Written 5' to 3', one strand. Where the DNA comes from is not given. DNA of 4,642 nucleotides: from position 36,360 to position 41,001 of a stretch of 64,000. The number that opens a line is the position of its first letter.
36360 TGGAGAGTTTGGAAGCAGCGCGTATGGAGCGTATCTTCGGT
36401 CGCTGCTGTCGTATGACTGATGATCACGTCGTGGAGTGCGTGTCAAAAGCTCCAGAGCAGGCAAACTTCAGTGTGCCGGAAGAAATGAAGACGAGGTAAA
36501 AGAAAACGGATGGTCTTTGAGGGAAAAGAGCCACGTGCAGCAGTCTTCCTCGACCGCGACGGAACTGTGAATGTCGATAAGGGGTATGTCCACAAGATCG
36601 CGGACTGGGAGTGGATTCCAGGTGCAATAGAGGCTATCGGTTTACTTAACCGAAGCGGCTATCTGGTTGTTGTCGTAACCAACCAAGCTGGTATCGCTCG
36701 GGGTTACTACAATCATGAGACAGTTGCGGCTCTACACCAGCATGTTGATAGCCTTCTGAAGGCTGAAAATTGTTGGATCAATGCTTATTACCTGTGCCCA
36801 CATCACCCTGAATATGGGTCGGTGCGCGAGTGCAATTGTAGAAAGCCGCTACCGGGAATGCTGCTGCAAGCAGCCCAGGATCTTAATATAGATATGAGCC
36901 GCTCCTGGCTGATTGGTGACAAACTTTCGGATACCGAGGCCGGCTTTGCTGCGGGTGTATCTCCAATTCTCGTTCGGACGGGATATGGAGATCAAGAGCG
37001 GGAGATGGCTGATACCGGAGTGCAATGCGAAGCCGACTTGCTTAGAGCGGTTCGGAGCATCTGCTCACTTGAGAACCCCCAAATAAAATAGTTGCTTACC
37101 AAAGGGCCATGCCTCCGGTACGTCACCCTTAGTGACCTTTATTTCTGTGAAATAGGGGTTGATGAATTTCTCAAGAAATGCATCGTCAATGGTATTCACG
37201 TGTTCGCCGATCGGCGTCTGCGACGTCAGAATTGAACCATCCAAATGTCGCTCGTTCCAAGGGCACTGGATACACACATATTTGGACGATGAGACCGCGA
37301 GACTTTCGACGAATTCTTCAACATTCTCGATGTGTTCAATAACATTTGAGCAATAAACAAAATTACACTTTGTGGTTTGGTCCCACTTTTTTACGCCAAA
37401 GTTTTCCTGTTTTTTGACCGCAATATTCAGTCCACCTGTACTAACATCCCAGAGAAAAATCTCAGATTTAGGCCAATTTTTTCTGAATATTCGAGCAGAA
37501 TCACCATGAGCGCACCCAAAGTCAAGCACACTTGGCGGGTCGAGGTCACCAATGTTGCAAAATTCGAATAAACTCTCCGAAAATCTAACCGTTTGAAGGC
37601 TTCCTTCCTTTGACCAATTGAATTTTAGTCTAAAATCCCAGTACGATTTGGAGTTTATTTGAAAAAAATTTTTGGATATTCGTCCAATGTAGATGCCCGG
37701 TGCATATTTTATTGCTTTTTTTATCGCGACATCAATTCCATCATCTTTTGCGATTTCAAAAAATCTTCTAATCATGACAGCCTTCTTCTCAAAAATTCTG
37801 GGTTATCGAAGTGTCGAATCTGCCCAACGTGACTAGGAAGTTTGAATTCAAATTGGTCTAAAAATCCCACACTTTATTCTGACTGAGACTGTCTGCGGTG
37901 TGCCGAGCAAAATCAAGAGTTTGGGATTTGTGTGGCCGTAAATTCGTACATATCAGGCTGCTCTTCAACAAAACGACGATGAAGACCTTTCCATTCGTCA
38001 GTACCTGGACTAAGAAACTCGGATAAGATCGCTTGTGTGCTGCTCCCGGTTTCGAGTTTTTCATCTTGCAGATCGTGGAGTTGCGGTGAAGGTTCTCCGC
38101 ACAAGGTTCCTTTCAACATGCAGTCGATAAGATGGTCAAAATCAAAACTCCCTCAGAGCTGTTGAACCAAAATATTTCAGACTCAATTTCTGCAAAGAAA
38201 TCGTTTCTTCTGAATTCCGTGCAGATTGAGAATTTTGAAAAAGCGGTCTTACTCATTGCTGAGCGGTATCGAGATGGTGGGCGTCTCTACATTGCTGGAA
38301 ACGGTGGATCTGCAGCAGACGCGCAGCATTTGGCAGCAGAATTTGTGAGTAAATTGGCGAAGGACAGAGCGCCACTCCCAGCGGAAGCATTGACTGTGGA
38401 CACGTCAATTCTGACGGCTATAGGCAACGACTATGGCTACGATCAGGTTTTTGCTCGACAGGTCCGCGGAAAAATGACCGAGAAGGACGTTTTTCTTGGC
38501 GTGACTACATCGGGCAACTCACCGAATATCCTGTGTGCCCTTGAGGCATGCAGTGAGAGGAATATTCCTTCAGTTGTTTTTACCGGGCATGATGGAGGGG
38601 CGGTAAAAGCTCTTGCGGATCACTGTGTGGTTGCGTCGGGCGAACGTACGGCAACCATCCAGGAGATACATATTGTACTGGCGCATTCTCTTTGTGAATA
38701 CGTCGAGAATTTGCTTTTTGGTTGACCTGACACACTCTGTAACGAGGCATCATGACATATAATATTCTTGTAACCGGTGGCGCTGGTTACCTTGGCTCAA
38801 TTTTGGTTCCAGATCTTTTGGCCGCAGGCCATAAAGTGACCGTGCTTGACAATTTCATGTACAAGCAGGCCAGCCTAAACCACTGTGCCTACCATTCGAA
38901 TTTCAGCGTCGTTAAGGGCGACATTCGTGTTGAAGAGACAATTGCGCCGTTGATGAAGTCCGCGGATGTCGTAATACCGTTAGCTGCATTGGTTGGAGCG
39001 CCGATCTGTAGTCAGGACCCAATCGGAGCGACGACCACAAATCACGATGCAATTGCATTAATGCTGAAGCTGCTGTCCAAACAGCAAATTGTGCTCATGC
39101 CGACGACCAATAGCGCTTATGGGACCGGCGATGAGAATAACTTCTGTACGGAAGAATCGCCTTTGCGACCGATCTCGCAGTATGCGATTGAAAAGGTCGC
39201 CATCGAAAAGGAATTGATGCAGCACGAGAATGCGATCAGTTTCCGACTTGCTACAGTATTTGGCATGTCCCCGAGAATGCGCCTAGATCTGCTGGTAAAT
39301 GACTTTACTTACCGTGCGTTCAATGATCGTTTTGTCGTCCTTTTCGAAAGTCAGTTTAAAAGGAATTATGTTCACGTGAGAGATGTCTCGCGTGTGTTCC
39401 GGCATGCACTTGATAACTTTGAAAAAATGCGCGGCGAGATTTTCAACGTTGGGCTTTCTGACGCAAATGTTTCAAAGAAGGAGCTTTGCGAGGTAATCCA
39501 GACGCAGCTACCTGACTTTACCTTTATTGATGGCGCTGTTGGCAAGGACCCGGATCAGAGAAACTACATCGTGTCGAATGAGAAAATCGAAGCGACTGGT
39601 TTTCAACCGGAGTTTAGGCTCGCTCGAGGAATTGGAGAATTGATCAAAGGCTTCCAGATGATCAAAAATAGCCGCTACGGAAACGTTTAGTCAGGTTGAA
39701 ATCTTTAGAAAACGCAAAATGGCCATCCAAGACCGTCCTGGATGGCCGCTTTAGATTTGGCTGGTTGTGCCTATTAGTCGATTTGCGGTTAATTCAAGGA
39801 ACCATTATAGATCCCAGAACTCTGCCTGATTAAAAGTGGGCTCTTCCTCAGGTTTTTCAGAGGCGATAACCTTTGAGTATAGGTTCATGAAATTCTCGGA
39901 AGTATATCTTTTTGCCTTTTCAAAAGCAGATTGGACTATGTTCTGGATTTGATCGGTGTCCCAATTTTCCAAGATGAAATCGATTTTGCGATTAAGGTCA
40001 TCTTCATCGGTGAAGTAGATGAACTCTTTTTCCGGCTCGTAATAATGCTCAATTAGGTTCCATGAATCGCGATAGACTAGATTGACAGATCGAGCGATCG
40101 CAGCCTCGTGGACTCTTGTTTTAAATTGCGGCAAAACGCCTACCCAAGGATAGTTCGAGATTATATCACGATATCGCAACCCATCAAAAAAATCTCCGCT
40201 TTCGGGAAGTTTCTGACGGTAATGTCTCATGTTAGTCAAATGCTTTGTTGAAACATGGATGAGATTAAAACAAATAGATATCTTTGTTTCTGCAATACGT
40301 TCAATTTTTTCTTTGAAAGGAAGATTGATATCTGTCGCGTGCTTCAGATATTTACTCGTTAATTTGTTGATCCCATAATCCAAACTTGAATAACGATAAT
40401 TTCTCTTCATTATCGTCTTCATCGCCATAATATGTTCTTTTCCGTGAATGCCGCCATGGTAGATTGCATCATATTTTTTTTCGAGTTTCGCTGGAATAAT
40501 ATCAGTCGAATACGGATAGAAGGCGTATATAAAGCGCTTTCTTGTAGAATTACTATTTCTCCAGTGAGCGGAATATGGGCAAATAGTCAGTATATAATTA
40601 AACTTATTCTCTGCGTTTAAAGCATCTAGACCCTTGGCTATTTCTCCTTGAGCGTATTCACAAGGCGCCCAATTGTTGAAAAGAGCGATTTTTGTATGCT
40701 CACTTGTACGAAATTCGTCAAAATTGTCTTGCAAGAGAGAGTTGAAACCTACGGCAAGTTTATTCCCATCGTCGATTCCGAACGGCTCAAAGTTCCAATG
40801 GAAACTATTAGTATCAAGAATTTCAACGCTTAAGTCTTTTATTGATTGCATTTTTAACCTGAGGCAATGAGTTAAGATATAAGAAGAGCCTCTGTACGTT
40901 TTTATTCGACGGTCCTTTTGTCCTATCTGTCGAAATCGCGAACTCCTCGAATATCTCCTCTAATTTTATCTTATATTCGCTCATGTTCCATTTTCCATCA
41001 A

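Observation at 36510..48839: Candidate pathway to a branched 3-C-methyl-heptose (GDP-heptose + C4-dehydrogenase + C-methyltransferase + C4-reductase)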

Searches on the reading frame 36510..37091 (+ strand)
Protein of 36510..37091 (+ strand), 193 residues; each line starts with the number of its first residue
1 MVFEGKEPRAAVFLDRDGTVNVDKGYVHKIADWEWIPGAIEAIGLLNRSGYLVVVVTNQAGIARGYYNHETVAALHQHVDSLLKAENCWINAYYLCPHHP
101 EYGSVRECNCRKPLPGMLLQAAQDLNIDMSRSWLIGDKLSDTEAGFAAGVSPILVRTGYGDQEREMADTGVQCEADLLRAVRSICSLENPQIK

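Call 3: search_protein_families(library=pfam, proteins=[window:36510-37091:+])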
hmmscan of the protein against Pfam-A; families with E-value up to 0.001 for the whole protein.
window:36510-37091:+ (193 aa): 5 families
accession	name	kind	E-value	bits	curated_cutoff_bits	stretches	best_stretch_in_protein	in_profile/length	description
PF13242.12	Hydrolase_like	-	2.1e-13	50.4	22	1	110-166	2-59/75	HAD-hyrolase-like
PF08645.17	PNK3P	-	1.7e-09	38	22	1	15-138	6-126/161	Polynucleotide kinase 3 phosphatase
PF00702.32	Hydrolase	-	1.9e-07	32.1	26.4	1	35-149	99-191/191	haloacid dehalogenase-like hydrolase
PF13419.12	HAD_2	-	1.1e-06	29.3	23.8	1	108-155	131-178/178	Haloacid dehalogenase-like hydrolase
PF13344.12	Hydrolase_6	-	3.4e-05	24.3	27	1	13-69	2-49/101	Haloacid dehalogenase-like hydrolase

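Call 5: search_protein_families(library=ncbifam, proteins=[window:36510-37091:+])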
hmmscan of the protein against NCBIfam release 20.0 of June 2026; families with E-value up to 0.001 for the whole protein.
window:36510-37091:+ (193 aa): 17 families
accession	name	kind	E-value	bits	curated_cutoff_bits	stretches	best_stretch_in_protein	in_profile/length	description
NF006506.0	PRK08942.1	equivalog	3.7e-58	196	178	1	10-184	4-177/182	D-glycero-beta-D-manno-heptose 1,7-bisphosphate 7-phosphatase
TIGR00213.1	GmhB_yaeD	subfamily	3.1e-48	163.7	149.6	1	10-159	2-154/176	D-glycero-beta-D-manno-heptose 1,7-bisphosphate 7-phosphatase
NF050049.1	HBPPhtaseGmhB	domain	3.1e-41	141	250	1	10-155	4-144/171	D-glycero-alpha-D-manno-heptose-1,7-bisphosphate 7-phosphatase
TIGR01656.1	Histidinol-ppas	subfamily_domain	7.1e-41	139.6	84.15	1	11-153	2-143/149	histidinol-phosphate phosphatase domain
TIGR01662.1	HAD-SF-IIIA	subfamily_domain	1.9e-36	125.3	44.6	1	11-157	2-140/141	HAD-IIIA family hydrolase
NF005264.0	PRK06769.1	equivalog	1.9e-24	86.4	217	1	10-165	5-146/175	HAD-IIIA family hydrolase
NF003937.0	PRK05446.1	equivalog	9.9e-19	67.5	443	1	11-155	5-148/355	bifunctional histidinol-phosphatase/imidazoleglycerol-phosphate dehydratase HisB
TIGR01261.1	hisB_Nterm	equivalog_domain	4.6e-16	58.7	140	1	11-143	3-134/161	histidinol-phosphatase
TIGR01449.2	PGP_bact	equivalog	3.9e-09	36.4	180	1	110-163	139-192/213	phosphoglycolate phosphatase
TIGR01664.1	DNA-3'-Pase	equivalog_domain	1e-07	32.1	107.65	1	30-143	37-141/167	DNA 3'-phosphatase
NF009695.0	PRK13222.1-2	equivalog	1.1e-07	31.6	225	1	110-164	148-202/226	phosphoglycolate phosphatase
TIGR01460.1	HAD-SF-IIA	subfamily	4.2e-07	30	100.15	0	31-64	11-44/246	HAD-IIA family hydrolase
NF009696.0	PRK13222.1-3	equivalog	1.4e-06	28.2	359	1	110-172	141-203/223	N-acetylmuramic acid 6-phosphate phosphatase MupP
TIGR01452.1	PGP_euk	subfamily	0.00021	20.8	201.95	0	111-162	201-253/279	phosphoglycolate/pyridoxal phosphate family phosphatase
TIGR01457.1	HAD-SF-IIA-hyp2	hypoth_equivalog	0.00053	19.6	247.65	0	108-168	174-234/249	TIGR01457 family HAD-type hydrolase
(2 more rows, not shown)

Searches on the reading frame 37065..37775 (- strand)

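Call 3: search_protein_families(library=pfam, proteins=[window:37065-37775:-])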
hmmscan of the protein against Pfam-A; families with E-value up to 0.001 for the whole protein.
window:37065-37775:- (236 aa): 3 families
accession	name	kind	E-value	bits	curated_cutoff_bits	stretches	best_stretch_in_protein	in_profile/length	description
PF13489.12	Methyltransf_23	-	7.3e-12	45.8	27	1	78-161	21-106/164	Methyltransferase domain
PF08242.18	Methyltransf_12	-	2.3e-05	25.5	30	1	84-159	1-88/98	Methyltransferase domain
PF13649.12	Methyltransf_25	-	0.00019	22.5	27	1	83-150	1-78/97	Methyltransferase domain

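Call 5: search_protein_families(library=ncbifam, proteins=[window:37065-37775:-])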
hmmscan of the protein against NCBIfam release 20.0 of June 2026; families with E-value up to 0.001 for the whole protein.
window:37065-37775:- (236 aa): 3 families
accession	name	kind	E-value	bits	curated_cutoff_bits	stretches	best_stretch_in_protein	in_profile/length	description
NF010703.0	PRK14103.1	equivalog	7.7e-07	28.8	320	1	73-174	23-129/256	trans-aconitate 2-methyltransferase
TIGR02072.1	BioC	equivalog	2.8e-05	24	184.95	1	77-162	32-123/244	malonyl-ACP O-methyltransferase BioC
NF002463.0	PRK01683.1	equivalog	3.2e-05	23.6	297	1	77-175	29-134/258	trans-aconitate 2-methyltransferase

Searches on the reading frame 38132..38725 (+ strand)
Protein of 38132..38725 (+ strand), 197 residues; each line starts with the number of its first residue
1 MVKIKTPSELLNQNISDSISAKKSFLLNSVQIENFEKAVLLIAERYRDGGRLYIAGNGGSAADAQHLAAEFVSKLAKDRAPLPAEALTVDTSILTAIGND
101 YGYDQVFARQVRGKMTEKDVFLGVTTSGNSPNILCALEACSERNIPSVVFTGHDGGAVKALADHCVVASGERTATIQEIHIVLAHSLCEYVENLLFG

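Call 3: search_protein_families(library=pfam, proteins=[window:38132-38725:+])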
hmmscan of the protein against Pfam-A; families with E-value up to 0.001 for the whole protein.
window:38132-38725:+ (197 aa): 2 families
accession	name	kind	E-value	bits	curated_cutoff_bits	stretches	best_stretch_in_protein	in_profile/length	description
PF13580.11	SIS_2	-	2.5e-21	76.6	27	1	31-152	17-138/138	SIS domain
PF01380.27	SIS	-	8.9e-08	32.5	25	1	109-174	45-110/131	SIS domain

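Call 5: search_protein_families(library=ncbifam, proteins=[window:38132-38725:+])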
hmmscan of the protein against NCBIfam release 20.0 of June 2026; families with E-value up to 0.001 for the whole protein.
window:38132-38725:+ (197 aa): 8 families
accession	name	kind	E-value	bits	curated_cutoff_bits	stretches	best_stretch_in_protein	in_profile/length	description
NF010546.0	PRK13936.1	equivalog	6.3e-52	176.2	276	1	11-197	7-194/197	phosphoheptose isomerase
TIGR00441.1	gmhA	equivalog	4.6e-49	166.4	209.45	1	39-192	1-154/154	D-sedoheptulose 7-phosphate isomerase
NF010547.0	PRK13938.1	equivalog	5.8e-41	140.3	320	1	18-196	14-192/196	D-sedoheptulose 7-phosphate isomerase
NF001628.0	PRK00414.1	equivalog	9.6e-39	133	265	1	9-193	4-188/192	D-sedoheptulose 7-phosphate isomerase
NF008138.0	PRK10886.1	equivalog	2.3e-33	115.6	352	1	36-196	28-191/196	DnaA initiator-associating protein DiaA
NF003915.0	PRK05441.1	subfamily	5e-08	32.3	168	1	31-167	44-181/300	N-acetylmuramic acid 6-phosphate etherase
TIGR00274.1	TIGR00274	equivalog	1.1e-05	24.6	302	0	114-166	123-175/291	N-acetylmuramic acid 6-phosphate etherase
NF009222.0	PRK12570.1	subfamily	1.8e-05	23.8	255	1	34-163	54-184/307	N-acetylmuramic acid 6-phosphate etherase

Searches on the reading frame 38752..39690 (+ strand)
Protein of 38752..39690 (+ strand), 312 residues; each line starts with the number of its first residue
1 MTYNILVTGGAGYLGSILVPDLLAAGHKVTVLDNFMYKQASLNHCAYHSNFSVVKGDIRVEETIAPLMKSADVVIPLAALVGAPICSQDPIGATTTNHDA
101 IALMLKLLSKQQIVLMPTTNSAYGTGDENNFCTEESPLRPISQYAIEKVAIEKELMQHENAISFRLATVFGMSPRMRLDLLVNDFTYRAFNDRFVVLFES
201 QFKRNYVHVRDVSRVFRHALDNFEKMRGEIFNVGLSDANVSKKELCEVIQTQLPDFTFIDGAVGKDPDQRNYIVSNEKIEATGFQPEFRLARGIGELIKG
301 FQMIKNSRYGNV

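Call 3: search_protein_families(library=pfam, proteins=[window:38752-39690:+])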
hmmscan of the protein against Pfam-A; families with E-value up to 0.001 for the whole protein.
window:38752-39690:+ (312 aa): 7 families
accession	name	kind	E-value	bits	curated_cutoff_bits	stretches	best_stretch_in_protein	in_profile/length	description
PF01370.27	Epimerase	-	4.1e-31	108.7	20.9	1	5-234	1-240/240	NAD dependent epimerase/dehydratase family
PF16363.11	GDP_Man_Dehyd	-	2.7e-18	67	27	1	6-234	1-256/332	GDP-mannose 4,6 dehydratase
PF04321.23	RmlD_sub_bind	-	2.3e-08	33.9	27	1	4-224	2-201/287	RmlD substrate binding domain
PF01073.25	3Beta_HSD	-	2.8e-07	30.3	22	1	6-81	1-77/280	3-beta hydroxysteroid dehydrogenase/isomerase family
PF05368.20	NmrA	-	4.8e-07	30.1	27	1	2-78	2-77/298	NmrA-like family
PF02719.21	Polysacc_synt_2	-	8.9e-07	28.8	20.2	1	5-106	1-113/293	Polysaccharide biosynthesis protein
PF13460.12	NAD_binding_10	-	1.4e-06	28.7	27.2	1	9-157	1-133/184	NAD(P)H-binding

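Call 5: search_protein_families(library=ncbifam, proteins=[window:38752-39690:+])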
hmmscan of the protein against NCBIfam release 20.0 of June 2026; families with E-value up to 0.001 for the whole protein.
window:38752-39690:+ (312 aa): 26 families (the best 25 are shown)
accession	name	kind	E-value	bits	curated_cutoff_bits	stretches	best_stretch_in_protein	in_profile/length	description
TIGR01179.1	galE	equivalog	1.6e-21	76.5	262.3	1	4-163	1-165/332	UDP-glucose 4-epimerase GalE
TIGR01181.1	dTDP_gluc_dehyt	equivalog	1.6e-20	73.5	365.1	1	4-301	1-311/321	dTDP-glucose 4,6-dehydratase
TIGR04180.1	EDH_00030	hypoth_equivalog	2e-18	66.5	475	1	5-252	1-255/297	NAD-dependent 4,6-dehydratase LegB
TIGR02197.1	heptose_epim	equivalog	2.7e-14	53.1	274.6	1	5-251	1-258/316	ADP-glyceromanno-heptose 6-epimerase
NF011728.1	PRK15181.1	equivalog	7.4e-11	41.6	760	1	5-171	18-197/348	Vi polysaccharide biosynthesis UDP-N-acetylglucosaminuronic acid C-4 epimerase TviC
NF007956.0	PRK10675.1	subfamily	1.8e-10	40.5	394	1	4-158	2-163/338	UDP-glucose 4-epimerase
NF008872.0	PRK11908.1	equivalog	2.3e-10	40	294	1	4-253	3-271/349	bifunctional UDP-4-keto-pentose/UDP-xylose synthase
NF043036.1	ErythonDh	equivalog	4.3e-10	39.3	325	1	4-152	2-157/321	D-erythronate dehydrogenase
NF005998.1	PRK08125.1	equivalog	7.8e-08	31.1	777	1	4-138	317-451/649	bifunctional UDP-4-amino-4-deoxy-L-arabinose formyltransferase/UDP-glucuronic acid oxidase ArnA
TIGR03589.1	PseB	equivalog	5.9e-07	28.7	407.75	1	4-99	6-103/324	UDP-N-acetylglucosamine 4,6-dehydratase (inverting)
TIGR03466.1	HpnA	hypoth_equivalog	1e-06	27.9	367.65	1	5-113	3-105/327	hopanoid-associated sugar epimerase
NF042423.1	oxyalk_red_Shew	equivalog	1.4e-06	27.7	580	1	4-161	10-162/331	2-alkyl-3-oxoalkanoate reductase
TIGR01214.1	rmlD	equivalog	3e-05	23.3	224.05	1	5-175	2-156/285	dTDP-4-dehydrorhamnose reductase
NF042422.1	oxyalk_red_OleD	equivalog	3.8e-05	23.2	580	1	4-83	2-75/329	2-alkyl-3-oxoalkanoate reductase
NF052578.1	StrlDmthSdmBMthl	equivalog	5.1e-05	23.2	600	1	5-82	3-76/328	sterol demethylase protein SdmB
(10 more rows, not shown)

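Call 7: search_solved_structures(query=window:38752-39690:+, max_evalue=0.00001, show_alignments=1)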
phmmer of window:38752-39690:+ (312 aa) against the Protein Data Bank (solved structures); distinct sequences matched with E-value up to 0.00001: 66 (the best 60 are shown).
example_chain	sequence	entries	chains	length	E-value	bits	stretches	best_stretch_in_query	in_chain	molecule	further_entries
6vo6_A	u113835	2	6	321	1.3e-109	369.3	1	2-311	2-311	Putative sugar-nucleotide epimerase/dehydratease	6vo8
8rdg_A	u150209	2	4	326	8.5e-25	91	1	4-295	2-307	SDR family NAD(P)-dependent oxidoreductase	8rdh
8rdi_A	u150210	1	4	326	3.1e-24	89.1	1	4-295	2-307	SDR family NAD(P)-dependent oxidoreductase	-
6wjb_A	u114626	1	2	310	5e-18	68.7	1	4-239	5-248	NAD-dependent epimerase/dehydratase family protein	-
6wj9_A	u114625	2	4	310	2.7e-17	66.4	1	4-239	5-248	NAD-dependent epimerase/dehydratase family protein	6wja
6dnt_A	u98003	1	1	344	3.5e-16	62.7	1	4-286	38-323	NAD-dependent epimerase/dehydratase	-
6bi4_A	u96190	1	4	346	9e-16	61.3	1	3-302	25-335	dTDP-glucose 4,6-dehydratase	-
4lk3_A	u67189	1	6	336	3.6e-15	59.4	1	4-301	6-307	UDP-glucuronic acid decarboxylase 1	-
4zrm_A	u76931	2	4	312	4.9e-15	58.9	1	3-297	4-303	UDP-glucose 4-epimerase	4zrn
4gll_A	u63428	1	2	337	7.9e-15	58.2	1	4-301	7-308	UDP-glucuronic acid decarboxylase 1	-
2b69_A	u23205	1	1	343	8.7e-15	58.1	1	4-301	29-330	UDP-glucuronate decarboxylase 1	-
4m55_A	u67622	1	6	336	9e-15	58.1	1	4-301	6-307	UDP-glucuronic acid decarboxylase 1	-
3ehe_A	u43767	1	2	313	9e-15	58.1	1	5-294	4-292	UDP-glucose 4-epimerase (GalE-1)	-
8shh_A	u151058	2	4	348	2e-14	56.9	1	5-302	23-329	dTDP-glucose 4,6-dehydratase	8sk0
2p5u_A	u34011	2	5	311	1.1e-12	51.3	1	4-297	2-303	UDP-glucose 4-epimerase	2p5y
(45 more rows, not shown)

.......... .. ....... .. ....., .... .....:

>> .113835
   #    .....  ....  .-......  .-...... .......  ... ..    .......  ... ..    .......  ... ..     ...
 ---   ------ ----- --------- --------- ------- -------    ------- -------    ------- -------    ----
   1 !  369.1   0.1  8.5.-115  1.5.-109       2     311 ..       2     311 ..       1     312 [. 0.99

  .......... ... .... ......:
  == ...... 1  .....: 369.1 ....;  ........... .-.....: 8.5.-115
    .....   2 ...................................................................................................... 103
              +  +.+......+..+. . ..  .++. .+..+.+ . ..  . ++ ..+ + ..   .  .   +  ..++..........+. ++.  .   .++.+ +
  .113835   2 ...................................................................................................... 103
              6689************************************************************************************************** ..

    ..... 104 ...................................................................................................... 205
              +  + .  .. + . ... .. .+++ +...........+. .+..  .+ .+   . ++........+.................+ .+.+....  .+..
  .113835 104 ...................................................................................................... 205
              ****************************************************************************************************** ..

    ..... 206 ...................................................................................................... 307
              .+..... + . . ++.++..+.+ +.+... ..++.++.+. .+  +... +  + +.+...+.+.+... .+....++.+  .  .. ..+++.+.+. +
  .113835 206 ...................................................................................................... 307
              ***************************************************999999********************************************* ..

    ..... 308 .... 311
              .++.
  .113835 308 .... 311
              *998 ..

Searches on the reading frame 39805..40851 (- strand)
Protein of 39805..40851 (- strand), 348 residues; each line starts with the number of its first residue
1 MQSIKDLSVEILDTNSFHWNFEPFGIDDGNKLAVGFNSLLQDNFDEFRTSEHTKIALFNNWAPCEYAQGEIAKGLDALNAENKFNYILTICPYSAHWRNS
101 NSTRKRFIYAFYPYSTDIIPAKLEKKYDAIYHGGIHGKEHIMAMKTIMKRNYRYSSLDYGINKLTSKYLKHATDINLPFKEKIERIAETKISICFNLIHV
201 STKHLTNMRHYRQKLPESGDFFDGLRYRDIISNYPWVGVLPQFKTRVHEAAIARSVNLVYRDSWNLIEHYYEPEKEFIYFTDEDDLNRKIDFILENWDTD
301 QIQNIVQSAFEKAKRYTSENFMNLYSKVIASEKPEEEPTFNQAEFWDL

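Call 3: search_protein_families(library=pfam, proteins=[window:39805-40851:-])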
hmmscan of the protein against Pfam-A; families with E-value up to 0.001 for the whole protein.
window:39805-40851:- (348 aa): 1 family
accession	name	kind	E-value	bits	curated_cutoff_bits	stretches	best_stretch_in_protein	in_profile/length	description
PF13524.12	Glyco_trans_1_2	-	1.4e-06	28.7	25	1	243-318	63-135/144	Glycosyl transferase-like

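Call 5: search_protein_families(library=ncbifam, proteins=[window:39805-40851:-])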
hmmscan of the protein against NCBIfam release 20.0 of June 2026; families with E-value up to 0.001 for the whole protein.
window:39805-40851:- (348 aa): 0 families
